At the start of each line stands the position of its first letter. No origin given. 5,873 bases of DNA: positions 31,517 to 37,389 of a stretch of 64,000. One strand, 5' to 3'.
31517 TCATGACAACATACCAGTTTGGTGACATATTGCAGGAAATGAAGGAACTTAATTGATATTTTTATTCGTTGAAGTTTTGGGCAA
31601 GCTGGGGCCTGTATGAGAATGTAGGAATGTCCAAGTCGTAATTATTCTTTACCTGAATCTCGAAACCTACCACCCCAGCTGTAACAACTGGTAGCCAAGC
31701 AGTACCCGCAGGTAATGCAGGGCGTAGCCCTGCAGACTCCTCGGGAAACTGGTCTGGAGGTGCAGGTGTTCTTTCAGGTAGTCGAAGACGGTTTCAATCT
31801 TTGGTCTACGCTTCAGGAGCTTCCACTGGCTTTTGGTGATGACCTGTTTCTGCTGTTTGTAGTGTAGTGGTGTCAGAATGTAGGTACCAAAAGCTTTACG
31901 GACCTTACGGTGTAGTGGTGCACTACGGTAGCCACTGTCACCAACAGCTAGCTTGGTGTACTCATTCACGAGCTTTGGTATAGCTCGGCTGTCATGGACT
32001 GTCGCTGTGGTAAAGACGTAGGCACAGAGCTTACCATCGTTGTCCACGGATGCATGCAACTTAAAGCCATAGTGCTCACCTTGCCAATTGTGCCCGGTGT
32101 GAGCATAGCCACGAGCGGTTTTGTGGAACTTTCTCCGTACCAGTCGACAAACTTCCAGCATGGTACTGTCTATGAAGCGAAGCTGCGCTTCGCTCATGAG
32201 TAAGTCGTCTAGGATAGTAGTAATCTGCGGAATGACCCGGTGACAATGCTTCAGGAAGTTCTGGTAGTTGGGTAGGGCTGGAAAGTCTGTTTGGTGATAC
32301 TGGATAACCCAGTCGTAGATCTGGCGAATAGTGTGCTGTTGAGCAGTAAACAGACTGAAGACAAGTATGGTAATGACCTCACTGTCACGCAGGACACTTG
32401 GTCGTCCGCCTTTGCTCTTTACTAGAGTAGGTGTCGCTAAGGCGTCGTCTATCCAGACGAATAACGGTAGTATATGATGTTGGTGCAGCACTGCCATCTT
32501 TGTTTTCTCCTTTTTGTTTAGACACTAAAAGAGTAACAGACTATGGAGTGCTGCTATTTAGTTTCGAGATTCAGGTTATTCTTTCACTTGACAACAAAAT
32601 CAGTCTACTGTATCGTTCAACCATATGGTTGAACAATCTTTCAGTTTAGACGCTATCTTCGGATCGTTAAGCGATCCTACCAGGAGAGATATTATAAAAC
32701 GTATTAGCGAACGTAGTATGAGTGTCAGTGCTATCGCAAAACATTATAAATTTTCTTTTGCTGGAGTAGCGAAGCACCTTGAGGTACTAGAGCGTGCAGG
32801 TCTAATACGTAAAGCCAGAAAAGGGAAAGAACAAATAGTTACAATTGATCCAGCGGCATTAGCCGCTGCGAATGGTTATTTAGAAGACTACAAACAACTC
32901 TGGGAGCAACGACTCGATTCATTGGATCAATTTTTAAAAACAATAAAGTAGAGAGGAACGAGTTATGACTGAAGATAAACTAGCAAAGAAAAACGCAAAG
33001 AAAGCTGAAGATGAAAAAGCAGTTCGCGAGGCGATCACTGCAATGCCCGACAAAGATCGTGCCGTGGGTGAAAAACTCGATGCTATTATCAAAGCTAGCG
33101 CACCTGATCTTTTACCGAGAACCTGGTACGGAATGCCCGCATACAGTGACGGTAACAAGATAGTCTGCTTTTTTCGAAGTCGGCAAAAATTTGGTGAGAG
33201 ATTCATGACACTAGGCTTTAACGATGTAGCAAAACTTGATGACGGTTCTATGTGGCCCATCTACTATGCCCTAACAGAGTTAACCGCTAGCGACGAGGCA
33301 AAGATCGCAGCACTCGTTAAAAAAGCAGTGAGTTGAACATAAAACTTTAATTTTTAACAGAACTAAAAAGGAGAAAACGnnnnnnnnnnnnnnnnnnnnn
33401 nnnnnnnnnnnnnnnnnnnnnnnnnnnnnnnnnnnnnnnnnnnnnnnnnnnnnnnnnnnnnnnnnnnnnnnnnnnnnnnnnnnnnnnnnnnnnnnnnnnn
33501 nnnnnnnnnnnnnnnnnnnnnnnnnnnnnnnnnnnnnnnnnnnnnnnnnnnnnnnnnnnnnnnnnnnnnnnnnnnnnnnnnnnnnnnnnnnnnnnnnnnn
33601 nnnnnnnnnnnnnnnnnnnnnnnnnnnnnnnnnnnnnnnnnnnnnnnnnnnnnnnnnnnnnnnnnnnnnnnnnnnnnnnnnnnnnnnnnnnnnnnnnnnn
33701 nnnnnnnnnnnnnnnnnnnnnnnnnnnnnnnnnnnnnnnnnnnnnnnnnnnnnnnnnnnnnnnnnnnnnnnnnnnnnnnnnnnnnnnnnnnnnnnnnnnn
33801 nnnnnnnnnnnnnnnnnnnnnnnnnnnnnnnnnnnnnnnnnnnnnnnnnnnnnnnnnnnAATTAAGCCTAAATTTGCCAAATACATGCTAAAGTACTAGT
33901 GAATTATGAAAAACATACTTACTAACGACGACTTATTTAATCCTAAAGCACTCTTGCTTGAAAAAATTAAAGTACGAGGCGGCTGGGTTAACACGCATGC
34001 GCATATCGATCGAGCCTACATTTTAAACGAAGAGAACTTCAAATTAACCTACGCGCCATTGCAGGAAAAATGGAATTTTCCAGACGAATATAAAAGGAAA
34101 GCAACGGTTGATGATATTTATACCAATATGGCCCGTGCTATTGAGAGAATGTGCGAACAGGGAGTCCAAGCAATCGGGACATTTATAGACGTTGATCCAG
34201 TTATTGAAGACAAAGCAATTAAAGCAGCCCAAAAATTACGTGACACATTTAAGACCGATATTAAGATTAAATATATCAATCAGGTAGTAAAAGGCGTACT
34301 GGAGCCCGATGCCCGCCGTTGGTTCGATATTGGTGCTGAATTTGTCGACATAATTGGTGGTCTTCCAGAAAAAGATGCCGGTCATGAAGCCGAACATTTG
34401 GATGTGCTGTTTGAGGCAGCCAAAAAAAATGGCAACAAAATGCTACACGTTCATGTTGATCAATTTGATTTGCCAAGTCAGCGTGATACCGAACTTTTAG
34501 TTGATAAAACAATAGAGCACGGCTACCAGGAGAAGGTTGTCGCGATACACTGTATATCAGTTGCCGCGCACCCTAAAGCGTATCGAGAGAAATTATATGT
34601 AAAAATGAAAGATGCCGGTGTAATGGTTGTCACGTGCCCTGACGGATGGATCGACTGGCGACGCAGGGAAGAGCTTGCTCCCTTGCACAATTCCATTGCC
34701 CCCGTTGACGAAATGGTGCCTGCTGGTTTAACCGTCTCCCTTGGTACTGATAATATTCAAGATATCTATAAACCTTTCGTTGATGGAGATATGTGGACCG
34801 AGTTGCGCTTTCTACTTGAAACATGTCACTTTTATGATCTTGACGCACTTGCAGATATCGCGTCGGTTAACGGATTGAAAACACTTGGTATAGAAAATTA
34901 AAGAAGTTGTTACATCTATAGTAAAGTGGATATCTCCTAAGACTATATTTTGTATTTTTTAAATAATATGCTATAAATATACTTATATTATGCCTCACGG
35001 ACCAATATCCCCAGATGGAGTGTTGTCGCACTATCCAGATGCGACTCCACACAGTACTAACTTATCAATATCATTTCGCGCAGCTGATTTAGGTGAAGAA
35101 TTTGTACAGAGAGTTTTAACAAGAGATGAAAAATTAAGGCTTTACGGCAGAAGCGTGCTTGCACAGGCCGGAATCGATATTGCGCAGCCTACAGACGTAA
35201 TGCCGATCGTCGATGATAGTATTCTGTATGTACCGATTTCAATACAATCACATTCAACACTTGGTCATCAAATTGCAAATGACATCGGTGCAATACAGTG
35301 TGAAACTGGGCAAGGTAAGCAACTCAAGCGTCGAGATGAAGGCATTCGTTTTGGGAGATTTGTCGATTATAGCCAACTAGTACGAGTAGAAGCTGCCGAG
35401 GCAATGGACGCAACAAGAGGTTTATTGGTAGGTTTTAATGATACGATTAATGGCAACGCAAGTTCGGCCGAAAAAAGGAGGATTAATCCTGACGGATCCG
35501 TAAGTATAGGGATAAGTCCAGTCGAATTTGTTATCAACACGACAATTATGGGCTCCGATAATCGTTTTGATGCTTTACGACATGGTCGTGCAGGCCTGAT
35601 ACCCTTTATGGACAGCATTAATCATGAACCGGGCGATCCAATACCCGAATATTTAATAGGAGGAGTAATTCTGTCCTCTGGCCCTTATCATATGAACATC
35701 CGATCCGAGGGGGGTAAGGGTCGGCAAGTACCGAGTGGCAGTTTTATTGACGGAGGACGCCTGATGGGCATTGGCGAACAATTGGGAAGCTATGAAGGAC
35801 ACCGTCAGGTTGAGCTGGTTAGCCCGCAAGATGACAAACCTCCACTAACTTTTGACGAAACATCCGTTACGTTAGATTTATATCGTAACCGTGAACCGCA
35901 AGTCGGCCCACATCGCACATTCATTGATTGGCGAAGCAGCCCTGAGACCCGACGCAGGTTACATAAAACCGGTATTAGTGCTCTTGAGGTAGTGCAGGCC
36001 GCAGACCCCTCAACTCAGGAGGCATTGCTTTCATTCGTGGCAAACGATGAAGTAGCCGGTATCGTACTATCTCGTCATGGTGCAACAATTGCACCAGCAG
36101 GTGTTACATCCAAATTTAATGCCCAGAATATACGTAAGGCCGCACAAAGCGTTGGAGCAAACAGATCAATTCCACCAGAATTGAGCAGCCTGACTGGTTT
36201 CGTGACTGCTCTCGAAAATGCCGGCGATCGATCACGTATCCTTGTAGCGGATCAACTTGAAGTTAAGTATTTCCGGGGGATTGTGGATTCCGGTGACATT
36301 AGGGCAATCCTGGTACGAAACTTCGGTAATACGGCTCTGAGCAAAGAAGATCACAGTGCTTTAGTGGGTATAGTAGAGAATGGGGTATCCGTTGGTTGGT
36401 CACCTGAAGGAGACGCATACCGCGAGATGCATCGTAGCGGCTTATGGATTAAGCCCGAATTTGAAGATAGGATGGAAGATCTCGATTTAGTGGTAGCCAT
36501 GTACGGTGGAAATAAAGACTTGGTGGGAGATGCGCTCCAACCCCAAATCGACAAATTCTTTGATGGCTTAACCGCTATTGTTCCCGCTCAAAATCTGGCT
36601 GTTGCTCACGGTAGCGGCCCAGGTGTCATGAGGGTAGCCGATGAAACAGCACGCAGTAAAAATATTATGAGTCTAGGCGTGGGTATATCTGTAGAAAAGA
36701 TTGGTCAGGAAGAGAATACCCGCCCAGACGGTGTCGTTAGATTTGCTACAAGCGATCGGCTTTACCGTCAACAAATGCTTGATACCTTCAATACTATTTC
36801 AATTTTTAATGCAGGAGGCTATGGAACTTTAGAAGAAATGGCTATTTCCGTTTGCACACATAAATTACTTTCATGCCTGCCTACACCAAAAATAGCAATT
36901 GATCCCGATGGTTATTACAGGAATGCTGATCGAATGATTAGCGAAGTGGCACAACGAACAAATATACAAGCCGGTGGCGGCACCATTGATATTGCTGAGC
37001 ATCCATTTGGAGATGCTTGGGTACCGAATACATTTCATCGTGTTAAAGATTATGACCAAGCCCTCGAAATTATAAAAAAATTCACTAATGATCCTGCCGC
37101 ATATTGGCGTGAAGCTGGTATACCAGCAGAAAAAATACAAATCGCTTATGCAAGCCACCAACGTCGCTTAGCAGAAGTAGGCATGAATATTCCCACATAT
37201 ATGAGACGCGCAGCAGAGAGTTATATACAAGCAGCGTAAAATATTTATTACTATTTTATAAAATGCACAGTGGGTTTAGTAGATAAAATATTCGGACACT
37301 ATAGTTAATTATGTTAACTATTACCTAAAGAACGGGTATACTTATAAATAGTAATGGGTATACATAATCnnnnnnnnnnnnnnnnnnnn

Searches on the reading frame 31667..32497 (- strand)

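Call 87: search_protein_families(library=pfam, proteins=[window:31667-32497:-], max_evalue=0.001)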
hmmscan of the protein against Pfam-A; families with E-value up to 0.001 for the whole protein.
window:31667-32497:- (276 aa): 2 families
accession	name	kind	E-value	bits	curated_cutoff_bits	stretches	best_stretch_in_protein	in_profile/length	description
PF13612.12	DDE_Tnp_1_3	-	8.3e-28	97.8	27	1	105-252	6-152/155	Transposase DDE domain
PF01609.27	DDE_Tnp_1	-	1.6e-19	70.9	23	1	104-260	4-189/200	Transposase DDE domain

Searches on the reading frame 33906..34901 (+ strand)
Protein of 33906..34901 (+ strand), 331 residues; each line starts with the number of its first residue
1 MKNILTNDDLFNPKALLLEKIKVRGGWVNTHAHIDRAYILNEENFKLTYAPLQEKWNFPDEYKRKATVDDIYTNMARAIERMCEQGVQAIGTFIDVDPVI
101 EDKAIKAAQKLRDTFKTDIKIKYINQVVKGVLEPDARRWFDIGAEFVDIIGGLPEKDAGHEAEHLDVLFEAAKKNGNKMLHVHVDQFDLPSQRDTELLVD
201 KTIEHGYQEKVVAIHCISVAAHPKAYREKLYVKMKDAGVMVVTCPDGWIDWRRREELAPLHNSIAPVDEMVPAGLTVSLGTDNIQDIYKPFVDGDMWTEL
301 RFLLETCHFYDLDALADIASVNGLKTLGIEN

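Call 87: search_protein_families(library=pfam, proteins=[window:33906-34901:+], max_evalue=0.001)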
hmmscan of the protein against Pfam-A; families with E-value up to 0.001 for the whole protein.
window:33906-34901:+ (331 aa): 3 families
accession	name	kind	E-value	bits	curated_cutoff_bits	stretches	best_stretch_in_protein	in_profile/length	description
PF01979.26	Amidohydro_1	-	1.7e-11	44.4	25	1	26-330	5-301/345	Amidohydrolase family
PF07969.17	Amidohydro_3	-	0.00078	19.5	29.7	0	163-291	262-383/472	Amidohydrolase family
PF05908.16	Gamma_PGA_hydro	-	0.00078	19.4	22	0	167-245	57-133/191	Poly-gamma-glutamate hydrolase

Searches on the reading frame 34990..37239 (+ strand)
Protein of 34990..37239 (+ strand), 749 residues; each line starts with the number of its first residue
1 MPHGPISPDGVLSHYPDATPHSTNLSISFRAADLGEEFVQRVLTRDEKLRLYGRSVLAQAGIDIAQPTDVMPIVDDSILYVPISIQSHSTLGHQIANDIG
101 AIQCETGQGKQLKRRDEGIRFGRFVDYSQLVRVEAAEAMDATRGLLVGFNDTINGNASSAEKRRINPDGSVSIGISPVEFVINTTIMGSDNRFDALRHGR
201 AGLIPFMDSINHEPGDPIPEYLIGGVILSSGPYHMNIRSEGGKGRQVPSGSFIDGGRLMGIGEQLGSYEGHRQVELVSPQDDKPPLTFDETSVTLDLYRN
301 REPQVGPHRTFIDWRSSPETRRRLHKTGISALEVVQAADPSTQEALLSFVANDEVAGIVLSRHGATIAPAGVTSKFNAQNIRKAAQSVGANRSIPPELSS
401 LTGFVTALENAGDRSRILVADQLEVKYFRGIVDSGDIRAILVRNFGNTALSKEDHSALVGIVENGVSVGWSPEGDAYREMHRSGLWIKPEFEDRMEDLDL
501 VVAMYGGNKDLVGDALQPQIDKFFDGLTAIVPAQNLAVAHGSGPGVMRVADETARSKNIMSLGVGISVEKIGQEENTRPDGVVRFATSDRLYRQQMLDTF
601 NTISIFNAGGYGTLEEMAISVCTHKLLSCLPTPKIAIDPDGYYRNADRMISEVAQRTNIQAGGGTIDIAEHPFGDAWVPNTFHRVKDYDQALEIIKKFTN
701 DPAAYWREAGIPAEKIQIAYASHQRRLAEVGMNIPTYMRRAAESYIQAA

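Call 87: search_protein_families(library=pfam, proteins=[window:34990-37239:+], max_evalue=0.001)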
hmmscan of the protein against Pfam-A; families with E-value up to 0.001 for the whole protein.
window:34990-37239:+ (749 aa): 2 families
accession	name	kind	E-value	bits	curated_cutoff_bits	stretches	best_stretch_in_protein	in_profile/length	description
PF03641.19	Lysine_decarbox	-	1.3e-06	29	27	1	563-659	15-110/131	Possible lysine decarboxylase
PF18306.6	LDcluster4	-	4.6e-05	23.5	26.3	1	526-631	23-124/151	SLOG cluster4 family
